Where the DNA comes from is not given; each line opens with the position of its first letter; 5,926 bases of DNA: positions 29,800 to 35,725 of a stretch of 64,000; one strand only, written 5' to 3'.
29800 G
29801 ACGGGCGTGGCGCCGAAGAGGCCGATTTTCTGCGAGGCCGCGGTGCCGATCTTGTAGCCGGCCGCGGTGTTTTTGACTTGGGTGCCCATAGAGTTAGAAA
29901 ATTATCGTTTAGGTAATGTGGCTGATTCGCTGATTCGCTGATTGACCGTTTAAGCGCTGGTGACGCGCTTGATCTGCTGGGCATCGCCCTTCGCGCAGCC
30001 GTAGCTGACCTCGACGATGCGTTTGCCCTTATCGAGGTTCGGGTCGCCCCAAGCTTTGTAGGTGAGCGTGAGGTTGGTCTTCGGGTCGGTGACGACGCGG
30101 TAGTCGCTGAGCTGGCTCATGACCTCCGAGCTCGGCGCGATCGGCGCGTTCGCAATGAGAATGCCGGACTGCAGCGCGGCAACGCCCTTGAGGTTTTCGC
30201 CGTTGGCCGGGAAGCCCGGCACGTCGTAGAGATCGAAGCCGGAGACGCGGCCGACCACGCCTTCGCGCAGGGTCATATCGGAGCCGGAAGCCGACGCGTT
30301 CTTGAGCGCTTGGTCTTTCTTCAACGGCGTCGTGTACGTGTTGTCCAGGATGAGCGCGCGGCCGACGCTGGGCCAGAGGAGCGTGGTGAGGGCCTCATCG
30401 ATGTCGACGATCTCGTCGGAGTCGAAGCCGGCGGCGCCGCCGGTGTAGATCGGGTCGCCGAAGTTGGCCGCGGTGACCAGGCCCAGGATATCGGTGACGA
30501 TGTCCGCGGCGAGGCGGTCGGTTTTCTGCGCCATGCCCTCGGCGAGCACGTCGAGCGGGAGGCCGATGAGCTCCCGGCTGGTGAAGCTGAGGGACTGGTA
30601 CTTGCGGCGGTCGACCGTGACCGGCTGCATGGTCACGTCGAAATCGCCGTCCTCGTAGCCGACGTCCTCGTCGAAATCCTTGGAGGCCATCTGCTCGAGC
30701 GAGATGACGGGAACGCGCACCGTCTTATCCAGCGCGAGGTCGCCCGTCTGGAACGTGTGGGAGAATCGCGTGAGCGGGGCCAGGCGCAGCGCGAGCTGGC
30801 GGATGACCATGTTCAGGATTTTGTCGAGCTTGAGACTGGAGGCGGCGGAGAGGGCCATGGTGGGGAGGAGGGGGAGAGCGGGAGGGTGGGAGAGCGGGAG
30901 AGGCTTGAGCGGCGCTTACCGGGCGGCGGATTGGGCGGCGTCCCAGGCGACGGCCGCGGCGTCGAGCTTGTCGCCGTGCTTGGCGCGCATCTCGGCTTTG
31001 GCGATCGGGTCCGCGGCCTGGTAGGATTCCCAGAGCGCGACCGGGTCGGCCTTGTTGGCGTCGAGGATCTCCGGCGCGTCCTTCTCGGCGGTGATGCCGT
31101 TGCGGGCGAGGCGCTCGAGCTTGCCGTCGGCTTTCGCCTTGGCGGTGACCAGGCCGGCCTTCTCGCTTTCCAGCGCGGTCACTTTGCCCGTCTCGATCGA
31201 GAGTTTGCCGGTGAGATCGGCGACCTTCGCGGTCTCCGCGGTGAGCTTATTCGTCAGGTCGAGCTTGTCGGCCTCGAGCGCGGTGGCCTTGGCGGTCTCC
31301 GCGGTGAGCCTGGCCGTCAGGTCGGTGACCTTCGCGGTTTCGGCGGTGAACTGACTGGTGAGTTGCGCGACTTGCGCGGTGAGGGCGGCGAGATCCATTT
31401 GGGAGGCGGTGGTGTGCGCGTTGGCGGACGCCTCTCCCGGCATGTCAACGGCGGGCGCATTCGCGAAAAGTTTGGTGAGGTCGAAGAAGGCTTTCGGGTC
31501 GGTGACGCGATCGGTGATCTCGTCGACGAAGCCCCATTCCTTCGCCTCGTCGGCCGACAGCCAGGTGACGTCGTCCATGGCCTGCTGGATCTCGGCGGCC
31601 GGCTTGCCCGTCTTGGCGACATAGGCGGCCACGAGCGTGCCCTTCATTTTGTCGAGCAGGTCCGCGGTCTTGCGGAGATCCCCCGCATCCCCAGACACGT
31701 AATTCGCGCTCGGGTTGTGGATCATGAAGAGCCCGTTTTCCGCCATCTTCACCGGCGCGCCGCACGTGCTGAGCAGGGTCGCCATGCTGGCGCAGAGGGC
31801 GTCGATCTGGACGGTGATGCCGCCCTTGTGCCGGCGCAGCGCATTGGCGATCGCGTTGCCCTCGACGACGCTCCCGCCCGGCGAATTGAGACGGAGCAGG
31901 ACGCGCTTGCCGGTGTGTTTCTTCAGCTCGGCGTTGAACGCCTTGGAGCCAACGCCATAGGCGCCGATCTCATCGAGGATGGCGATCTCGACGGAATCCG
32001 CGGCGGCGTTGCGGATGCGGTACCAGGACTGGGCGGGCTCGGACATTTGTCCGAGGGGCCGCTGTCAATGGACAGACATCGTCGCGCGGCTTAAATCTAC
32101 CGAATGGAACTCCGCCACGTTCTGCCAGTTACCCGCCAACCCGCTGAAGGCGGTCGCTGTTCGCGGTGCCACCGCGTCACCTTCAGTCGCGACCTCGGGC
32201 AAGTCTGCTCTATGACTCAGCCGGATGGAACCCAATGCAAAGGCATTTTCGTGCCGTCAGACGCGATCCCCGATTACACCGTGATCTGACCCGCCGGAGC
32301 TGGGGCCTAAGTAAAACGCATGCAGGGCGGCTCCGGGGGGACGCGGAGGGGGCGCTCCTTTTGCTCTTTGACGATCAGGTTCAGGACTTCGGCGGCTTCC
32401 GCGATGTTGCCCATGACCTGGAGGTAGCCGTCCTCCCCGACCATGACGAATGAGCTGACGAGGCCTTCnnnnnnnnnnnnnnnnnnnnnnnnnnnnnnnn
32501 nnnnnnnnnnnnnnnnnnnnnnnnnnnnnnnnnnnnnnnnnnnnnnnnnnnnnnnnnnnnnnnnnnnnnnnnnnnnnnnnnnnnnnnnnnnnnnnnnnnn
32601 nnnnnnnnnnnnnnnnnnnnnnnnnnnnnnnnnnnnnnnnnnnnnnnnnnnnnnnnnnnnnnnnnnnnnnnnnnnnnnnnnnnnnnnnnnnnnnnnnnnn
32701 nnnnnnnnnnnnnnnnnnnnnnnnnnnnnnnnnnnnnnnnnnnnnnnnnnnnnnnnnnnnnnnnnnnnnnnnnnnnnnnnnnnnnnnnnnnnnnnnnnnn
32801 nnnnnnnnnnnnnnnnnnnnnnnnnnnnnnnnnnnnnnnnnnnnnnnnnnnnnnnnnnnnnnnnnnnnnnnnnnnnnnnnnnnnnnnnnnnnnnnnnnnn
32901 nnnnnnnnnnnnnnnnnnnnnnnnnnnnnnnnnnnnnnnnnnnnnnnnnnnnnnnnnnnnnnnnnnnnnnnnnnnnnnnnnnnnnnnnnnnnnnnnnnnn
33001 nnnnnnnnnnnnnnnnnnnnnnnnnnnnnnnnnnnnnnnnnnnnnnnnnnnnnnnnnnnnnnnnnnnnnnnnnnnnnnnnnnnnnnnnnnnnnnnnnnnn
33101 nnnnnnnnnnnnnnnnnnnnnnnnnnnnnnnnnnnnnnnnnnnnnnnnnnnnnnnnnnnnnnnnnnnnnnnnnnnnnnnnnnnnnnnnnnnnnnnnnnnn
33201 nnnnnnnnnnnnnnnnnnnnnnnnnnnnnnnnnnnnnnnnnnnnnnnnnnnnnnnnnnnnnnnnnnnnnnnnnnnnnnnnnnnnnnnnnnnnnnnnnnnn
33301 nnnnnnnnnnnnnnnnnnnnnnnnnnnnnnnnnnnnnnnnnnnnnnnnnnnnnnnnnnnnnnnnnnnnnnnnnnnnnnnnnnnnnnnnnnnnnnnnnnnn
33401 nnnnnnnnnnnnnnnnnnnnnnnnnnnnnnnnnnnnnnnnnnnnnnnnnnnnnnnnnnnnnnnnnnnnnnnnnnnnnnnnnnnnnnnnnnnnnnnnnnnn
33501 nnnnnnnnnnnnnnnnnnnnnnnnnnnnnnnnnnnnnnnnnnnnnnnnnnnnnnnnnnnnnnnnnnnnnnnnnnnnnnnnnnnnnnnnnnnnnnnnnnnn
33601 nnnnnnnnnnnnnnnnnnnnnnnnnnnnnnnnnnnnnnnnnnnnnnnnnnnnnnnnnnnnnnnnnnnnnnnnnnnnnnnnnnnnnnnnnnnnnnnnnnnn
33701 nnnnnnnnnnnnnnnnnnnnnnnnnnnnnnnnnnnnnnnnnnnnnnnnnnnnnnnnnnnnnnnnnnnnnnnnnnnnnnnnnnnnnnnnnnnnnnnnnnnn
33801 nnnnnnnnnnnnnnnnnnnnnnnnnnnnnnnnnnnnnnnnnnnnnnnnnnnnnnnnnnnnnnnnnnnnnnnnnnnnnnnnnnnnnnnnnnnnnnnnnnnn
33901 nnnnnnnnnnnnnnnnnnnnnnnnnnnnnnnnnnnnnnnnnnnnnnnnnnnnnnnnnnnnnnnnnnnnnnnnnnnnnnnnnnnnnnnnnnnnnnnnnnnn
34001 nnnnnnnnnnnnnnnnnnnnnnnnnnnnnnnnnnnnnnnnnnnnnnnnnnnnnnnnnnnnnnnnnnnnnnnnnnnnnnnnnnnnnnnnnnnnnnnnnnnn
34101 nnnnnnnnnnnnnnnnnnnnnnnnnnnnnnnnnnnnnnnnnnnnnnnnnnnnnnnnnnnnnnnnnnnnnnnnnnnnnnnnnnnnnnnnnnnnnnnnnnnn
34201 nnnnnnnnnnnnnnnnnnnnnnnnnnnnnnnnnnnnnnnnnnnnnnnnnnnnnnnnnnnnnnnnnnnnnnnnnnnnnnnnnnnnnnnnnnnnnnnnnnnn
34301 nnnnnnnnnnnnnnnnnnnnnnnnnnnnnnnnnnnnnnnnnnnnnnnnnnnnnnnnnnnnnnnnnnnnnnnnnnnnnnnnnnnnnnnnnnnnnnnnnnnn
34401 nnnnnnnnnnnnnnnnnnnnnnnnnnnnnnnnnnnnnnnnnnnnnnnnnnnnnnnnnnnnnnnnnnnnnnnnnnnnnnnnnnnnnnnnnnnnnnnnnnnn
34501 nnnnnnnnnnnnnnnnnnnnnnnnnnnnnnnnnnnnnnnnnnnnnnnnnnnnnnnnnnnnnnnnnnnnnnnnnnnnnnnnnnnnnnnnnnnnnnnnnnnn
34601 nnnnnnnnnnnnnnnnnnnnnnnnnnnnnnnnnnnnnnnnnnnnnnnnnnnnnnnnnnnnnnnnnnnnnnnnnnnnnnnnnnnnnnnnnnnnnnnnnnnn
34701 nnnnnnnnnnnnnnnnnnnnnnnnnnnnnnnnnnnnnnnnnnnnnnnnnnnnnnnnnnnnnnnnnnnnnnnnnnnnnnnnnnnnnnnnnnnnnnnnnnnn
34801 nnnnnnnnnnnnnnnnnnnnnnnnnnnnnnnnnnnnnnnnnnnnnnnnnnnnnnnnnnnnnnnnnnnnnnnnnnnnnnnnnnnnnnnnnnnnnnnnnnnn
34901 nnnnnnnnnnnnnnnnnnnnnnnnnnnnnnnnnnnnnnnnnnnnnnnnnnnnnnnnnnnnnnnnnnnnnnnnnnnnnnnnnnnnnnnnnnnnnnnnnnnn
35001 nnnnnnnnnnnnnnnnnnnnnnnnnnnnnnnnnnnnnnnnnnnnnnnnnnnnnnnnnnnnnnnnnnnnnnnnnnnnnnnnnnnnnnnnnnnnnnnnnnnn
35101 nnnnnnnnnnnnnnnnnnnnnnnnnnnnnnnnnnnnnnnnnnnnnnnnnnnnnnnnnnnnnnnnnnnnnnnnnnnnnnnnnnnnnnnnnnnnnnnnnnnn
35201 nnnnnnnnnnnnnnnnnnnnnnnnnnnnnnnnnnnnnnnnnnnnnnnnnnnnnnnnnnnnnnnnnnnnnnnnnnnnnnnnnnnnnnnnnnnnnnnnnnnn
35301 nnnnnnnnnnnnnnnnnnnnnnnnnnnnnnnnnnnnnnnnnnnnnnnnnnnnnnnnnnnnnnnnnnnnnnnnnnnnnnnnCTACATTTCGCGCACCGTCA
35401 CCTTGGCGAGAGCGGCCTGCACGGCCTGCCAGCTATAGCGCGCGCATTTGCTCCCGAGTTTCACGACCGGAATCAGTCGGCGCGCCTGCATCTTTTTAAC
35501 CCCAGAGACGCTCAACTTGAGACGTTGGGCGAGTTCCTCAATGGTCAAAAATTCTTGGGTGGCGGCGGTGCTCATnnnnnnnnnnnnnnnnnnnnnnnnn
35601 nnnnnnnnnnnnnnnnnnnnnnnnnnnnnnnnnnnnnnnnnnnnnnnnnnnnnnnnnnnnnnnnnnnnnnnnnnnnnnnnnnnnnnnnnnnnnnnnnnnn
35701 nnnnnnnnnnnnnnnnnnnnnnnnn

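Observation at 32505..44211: A 10-kb integrase-bearing element is inserted inside the prophage portal gene; precise excision would rebuild an intact lambda-type portal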

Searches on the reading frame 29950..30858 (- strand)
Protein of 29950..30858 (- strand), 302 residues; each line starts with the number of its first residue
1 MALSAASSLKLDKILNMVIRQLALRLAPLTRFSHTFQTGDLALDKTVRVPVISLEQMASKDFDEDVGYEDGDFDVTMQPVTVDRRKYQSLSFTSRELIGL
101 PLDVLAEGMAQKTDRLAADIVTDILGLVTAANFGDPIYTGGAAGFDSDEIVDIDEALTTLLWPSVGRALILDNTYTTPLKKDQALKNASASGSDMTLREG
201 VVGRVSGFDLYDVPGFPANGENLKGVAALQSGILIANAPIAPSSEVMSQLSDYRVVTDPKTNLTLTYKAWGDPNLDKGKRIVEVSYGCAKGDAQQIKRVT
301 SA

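Call 62: search_protein_families(library=phrogs, max_evalue=0.01, proteins=[window:29950-30858:-])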
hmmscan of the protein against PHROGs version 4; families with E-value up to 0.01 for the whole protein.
window:29950-30858:- (302 aa): 2 families
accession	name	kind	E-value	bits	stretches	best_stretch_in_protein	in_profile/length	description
phrog_283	-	head and packaging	4.4e-19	70.1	1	42-218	40-221/385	major head protein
phrog_267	-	head and packaging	7.8e-09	36.2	1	72-231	98-279/410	major head protein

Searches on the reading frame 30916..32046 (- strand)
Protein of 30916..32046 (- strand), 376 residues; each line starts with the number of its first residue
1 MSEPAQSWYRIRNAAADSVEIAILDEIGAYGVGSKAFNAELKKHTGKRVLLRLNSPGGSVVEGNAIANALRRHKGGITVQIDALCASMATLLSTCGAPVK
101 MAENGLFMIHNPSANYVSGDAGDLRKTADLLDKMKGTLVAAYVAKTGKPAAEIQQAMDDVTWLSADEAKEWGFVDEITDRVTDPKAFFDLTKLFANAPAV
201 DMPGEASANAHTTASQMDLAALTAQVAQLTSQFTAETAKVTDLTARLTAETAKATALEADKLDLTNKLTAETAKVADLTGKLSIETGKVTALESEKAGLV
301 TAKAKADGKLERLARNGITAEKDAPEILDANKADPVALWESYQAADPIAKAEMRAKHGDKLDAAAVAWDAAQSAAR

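Call 8: search_protein_families(library=pfam, max_evalue=0.01, proteins=[window:30916-32046:-])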
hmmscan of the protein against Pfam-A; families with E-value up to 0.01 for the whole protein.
window:30916-32046:- (376 aa): 2 families
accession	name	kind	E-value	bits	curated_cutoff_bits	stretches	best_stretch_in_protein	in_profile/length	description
PF00574.28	CLP_protease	-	2.8e-29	102.7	20.2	1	43-179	43-180/182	Clp protease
PF19220.6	Rod_CreS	-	0.0016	18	100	1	217-360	20-160/359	Crescentin, rod domain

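Call 9: search_protein_families(library=phrogs, max_evalue=0.001, proteins=[window:30916-32046:-])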
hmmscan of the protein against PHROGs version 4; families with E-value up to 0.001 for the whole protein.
window:30916-32046:- (376 aa): 11 families
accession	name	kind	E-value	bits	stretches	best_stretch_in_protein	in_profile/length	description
phrog_133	-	head and packaging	1.3e-64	220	1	2-246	3-250/668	head maturation protease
phrog_3348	-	unknown function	1e-58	200.5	1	5-316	21-338/386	-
phrog_94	-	head and packaging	3.8e-57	196.1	1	7-311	70-388/622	head maturation protease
phrog_2976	-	head and packaging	2.1e-56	193.3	1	3-346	3-360/394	head maturation protease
phrog_1684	-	head and packaging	4.4e-38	132.4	1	7-247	29-271/284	head maturation protease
phrog_53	-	head and packaging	2.4e-26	94.1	1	44-354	115-459/583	head maturation protease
phrog_13984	-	unknown function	1.2e-17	65.2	1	5-107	18-121/123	-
phrog_1827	-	other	1.7e-12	48.1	1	49-170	55-175/202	ATP-dependent protease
phrog_33547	-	unknown function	1.2e-05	25.5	1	42-176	25-157/357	-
phrog_23753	-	head and packaging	3.9e-05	24.4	1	47-178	42-172/298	head maturation protease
phrog_20705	-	head and packaging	0.00048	19.5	1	49-187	213-353/690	virion structural protein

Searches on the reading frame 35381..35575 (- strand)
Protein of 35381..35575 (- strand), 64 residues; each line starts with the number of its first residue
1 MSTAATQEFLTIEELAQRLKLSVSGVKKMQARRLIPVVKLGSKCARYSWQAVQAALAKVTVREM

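Call 8: search_protein_families(library=pfam, max_evalue=0.01, proteins=[window:35381-35575:-])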
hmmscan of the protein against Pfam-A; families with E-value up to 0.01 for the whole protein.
window:35381-35575:- (64 aa): 2 families
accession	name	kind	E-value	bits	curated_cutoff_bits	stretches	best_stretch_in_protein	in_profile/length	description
PF12728.13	HTH_17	-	5e-05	23.9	27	1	9-53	1-44/51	Helix-turn-helix domain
PF03258.20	Baculo_FP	-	0.0093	16.6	24.7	1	11-51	20-60/85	Baculovirus FP protein domain 1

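Call 9: search_protein_families(library=phrogs, max_evalue=0.001, proteins=[window:35381-35575:-])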
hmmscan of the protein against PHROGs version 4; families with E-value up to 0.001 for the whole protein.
window:35381-35575:- (64 aa): 2 families
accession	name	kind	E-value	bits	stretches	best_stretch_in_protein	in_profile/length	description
phrog_66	-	integration and excision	0.00039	21.2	1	4-58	88-142/412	excisionase and transcriptional regulator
phrog_7735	-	integration and excision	0.00082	20.7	1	9-58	5-52/99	excisionase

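Call 66: search_protein_families(library=pfam, max_evalue=0.01, proteins=[window:35381-35575:-])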
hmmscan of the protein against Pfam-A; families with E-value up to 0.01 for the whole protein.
window:35381-35575:- (64 aa): 2 families
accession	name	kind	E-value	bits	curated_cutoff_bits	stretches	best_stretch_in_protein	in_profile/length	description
PF12728.13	HTH_17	-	5e-05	23.9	27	1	9-53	1-44/51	Helix-turn-helix domain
PF03258.20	Baculo_FP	-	0.0093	16.6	24.7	1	11-51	20-60/85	Baculovirus FP protein domain 1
